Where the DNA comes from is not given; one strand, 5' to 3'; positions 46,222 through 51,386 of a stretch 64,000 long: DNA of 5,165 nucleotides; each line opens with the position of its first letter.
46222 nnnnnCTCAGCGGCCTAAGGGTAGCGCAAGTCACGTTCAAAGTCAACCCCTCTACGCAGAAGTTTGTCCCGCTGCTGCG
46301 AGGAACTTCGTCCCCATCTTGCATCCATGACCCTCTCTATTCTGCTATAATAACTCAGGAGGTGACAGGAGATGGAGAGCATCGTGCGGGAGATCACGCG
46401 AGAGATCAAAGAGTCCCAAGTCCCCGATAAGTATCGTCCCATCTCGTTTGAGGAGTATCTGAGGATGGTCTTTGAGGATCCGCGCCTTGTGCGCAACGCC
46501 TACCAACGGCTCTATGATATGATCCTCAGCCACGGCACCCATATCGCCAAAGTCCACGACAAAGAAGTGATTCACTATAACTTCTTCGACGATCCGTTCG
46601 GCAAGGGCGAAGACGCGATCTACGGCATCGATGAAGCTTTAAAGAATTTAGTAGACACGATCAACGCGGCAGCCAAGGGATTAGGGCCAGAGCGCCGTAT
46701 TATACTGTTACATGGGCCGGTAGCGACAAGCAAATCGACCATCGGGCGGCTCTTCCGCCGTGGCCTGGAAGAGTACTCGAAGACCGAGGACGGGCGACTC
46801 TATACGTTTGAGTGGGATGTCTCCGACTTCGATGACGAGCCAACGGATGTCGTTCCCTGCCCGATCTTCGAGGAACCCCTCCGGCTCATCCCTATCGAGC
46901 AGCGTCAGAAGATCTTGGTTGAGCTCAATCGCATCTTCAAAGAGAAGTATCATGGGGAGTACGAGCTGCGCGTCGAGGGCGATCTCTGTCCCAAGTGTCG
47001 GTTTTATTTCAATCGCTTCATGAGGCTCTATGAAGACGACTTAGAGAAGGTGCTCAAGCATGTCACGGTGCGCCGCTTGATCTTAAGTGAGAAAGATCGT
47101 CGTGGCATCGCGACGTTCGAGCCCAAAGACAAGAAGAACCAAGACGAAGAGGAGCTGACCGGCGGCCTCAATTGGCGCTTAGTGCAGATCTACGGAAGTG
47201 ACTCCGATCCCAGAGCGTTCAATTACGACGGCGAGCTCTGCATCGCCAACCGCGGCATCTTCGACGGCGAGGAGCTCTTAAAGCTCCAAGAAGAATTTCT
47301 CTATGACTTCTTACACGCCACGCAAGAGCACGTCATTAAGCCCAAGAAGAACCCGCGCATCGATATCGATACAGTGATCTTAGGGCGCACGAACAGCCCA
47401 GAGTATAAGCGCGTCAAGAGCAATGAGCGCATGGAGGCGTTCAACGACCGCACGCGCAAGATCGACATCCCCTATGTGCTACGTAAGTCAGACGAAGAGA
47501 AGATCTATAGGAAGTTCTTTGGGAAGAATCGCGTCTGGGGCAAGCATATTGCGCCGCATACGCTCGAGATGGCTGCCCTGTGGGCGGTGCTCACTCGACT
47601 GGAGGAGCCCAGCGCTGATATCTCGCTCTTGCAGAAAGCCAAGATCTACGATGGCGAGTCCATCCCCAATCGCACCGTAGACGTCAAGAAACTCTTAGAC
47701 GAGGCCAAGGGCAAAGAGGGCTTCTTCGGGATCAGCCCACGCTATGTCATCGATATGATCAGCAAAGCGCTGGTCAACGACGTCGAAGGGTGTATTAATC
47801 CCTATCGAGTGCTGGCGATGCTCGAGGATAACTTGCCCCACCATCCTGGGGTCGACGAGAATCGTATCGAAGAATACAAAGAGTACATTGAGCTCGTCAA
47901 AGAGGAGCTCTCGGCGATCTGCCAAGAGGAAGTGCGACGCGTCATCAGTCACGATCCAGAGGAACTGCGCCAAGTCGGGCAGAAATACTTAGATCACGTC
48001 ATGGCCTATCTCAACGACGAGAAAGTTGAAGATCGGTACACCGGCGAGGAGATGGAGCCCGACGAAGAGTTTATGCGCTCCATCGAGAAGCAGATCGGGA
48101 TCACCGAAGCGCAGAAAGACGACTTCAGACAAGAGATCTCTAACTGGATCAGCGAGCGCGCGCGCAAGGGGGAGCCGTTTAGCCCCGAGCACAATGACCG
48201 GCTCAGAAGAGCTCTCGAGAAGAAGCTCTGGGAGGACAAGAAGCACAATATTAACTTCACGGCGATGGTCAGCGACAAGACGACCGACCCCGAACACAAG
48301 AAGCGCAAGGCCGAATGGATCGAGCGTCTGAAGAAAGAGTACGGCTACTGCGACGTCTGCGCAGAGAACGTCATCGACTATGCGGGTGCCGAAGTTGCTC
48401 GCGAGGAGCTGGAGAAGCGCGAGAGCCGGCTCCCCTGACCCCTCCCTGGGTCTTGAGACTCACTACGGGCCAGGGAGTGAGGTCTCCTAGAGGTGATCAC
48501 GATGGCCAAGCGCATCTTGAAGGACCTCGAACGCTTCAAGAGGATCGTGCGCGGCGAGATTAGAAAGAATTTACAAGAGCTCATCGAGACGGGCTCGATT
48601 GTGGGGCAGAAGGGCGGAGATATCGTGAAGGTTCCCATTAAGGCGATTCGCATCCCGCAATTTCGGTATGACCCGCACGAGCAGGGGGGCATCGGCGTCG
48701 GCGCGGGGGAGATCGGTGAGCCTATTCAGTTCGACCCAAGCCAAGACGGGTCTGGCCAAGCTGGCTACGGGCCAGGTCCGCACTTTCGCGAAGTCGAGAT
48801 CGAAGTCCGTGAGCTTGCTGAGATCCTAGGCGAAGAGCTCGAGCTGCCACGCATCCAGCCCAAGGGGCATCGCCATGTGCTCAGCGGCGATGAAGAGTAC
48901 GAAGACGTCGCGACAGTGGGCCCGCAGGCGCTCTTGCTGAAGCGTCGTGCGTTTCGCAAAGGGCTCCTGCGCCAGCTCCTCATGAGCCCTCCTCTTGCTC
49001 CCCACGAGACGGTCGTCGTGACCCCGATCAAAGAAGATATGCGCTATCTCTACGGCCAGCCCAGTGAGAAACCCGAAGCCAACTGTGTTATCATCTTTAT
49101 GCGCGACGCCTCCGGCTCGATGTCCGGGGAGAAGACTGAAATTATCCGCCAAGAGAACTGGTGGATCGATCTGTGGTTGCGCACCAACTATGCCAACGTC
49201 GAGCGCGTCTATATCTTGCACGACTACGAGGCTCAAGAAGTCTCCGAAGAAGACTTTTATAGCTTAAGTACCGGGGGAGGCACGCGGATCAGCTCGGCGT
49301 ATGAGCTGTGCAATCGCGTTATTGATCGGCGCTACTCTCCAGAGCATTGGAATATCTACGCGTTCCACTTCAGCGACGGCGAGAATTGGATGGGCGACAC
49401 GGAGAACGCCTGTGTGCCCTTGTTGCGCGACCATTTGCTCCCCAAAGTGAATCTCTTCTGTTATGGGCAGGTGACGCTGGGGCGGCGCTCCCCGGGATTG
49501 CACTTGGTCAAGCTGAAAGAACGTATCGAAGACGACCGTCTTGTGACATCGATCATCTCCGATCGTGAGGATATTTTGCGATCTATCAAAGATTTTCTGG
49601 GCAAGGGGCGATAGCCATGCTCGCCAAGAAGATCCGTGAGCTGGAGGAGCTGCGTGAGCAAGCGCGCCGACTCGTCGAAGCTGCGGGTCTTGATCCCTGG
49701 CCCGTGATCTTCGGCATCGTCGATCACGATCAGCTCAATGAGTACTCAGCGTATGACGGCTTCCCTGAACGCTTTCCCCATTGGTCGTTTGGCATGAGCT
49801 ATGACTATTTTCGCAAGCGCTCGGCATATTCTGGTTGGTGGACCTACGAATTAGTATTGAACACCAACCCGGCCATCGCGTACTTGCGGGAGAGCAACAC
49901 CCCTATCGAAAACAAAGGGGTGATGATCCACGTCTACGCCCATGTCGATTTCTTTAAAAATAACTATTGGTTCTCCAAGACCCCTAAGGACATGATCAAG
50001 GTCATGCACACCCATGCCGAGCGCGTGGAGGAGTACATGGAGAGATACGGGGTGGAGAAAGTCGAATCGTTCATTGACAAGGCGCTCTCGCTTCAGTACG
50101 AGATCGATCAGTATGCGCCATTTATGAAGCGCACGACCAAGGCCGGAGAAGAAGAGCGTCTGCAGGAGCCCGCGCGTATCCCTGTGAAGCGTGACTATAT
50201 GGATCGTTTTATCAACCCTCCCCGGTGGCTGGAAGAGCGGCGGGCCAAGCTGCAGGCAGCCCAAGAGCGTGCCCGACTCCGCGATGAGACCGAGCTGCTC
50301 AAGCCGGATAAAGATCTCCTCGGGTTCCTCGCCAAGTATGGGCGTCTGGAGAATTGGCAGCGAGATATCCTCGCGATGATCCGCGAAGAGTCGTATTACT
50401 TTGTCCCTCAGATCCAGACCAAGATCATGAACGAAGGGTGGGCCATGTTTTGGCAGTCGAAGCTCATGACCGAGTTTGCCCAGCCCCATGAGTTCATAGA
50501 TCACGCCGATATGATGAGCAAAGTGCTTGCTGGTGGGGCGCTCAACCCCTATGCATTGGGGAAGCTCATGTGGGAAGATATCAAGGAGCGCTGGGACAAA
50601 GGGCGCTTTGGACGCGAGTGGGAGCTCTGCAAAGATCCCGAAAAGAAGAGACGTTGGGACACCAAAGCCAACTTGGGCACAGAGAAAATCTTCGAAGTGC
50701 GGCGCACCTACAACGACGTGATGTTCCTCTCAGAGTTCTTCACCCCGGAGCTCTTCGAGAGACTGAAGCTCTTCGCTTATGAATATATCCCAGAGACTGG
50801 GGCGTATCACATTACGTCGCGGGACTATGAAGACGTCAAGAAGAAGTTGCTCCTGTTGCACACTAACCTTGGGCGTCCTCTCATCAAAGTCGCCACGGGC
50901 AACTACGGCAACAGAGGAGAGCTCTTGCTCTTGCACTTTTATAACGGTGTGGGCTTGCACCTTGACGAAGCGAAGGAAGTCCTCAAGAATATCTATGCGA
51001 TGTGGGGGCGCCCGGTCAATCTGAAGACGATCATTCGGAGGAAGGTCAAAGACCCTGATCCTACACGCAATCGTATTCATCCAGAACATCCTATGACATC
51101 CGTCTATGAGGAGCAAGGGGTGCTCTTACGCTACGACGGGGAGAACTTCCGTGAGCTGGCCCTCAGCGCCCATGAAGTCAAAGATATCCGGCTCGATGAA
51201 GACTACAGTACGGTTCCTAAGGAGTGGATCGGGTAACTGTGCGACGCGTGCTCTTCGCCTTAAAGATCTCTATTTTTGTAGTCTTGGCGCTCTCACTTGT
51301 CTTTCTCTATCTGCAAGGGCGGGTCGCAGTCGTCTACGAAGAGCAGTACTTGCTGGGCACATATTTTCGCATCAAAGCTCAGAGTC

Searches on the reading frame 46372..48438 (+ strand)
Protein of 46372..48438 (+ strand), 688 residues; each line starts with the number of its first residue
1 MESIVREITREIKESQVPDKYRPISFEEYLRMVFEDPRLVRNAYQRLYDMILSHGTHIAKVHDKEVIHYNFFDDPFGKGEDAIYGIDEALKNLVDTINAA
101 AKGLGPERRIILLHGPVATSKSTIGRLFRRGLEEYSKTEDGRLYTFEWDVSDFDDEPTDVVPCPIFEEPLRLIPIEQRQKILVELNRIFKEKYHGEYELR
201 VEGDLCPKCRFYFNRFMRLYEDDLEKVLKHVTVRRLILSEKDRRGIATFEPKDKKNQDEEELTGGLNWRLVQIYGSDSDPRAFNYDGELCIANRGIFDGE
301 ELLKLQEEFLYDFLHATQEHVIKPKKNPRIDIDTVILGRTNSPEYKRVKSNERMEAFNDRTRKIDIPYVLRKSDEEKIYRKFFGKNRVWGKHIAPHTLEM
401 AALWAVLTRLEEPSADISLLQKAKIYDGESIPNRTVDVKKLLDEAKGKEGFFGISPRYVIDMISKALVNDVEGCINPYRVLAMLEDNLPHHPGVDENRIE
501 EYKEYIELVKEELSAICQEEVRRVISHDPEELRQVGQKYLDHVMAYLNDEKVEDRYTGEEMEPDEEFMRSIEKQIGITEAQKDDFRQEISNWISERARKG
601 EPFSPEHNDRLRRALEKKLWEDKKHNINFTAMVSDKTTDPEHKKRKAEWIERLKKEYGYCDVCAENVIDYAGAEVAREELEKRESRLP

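Call 81: search_protein_families(library=pfam, proteins=[window:46372-48438:+], max_evalue=0.00001)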
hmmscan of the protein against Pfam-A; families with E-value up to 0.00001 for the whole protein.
window:46372-48438:+ (688 aa): 2 families
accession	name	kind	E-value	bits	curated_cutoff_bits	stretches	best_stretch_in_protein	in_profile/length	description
PF06798.17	PrkA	-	4.8e-76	256.3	25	1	420-670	1-255/255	PrkA serine protein kinase C-terminal domain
PF08298.17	AAA_PrkA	-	3.1e-75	253.9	25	1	24-414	1-355/358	PrkA AAA domain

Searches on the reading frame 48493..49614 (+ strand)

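Call 81: search_protein_families(library=pfam, proteins=[window:48493-49614:+], max_evalue=0.00001)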
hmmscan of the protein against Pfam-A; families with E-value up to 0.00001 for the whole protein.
window:48493-49614:+ (373 aa): 1 family
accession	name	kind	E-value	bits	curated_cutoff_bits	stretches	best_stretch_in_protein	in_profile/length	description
PF04285.18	DUF444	-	2e-78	264.8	27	2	179-371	225-417/418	Protein of unknown function (DUF444)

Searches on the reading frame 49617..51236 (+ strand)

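Call 81: search_protein_families(library=pfam, proteins=[window:49617-51236:+], max_evalue=0.00001)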
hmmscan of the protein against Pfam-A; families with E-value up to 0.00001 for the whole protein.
window:49617-51236:+ (539 aa): 2 families
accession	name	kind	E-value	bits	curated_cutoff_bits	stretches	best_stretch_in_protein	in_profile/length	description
PF04293.20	SpoVR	-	2.3e-108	363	27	1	5-416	3-403/407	SpoVR like protein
PF24755.2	SpoVR_C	-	2.4e-09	37.5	27.6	1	421-472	1-53/55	SpoVR-like C-terminal domain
